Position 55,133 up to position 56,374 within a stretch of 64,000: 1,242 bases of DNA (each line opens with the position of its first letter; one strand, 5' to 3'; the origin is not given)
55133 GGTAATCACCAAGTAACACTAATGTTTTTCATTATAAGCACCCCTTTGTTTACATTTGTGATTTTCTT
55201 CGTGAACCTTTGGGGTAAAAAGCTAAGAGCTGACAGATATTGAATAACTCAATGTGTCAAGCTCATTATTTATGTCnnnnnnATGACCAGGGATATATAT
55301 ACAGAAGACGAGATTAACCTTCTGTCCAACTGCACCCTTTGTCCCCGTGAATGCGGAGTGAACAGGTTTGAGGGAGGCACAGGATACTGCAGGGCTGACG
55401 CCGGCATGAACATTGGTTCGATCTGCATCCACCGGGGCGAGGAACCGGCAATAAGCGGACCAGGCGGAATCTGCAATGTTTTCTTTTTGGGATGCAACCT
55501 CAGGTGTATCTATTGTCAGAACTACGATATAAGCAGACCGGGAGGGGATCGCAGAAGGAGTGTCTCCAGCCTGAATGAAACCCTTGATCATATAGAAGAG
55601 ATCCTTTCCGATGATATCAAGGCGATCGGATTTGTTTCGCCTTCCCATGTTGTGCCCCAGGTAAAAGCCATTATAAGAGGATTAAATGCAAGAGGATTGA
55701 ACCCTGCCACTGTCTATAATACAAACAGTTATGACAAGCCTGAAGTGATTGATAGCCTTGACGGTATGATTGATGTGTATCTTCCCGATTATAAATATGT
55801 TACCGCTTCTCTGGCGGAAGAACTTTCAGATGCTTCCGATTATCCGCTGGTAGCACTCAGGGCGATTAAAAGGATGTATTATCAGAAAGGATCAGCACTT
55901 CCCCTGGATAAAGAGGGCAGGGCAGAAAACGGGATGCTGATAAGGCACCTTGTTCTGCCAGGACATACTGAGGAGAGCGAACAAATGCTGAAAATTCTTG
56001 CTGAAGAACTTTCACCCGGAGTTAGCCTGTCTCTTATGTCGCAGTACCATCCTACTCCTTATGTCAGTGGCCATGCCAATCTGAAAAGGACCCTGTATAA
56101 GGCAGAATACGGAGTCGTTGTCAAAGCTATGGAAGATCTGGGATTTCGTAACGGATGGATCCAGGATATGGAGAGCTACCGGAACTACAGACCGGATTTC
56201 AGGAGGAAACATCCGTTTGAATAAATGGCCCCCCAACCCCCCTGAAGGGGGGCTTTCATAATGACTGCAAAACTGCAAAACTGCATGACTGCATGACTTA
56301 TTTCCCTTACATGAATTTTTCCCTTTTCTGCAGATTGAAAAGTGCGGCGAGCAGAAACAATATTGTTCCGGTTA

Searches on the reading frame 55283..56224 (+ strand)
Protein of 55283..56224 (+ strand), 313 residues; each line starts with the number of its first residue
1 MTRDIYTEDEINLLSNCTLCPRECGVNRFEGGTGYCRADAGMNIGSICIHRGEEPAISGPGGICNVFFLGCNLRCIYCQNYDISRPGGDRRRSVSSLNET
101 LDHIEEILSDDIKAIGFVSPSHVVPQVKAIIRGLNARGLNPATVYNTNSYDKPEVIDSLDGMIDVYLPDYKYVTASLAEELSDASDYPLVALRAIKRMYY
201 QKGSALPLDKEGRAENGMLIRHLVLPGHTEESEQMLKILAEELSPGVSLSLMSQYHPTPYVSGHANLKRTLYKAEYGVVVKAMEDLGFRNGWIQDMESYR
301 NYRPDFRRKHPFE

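Call 96: search_protein_families(library=pfam, proteins=[window:55283-56224:+], max_evalue=0.00001)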
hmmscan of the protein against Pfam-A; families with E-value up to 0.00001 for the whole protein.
window:55283-56224:+ (313 aa): 1 family
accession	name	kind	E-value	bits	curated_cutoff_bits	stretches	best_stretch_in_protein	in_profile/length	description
PF04055.27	Radical_SAM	-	1.3e-07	32.4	29.5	1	67-167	3-106/166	Radical SAM superfamily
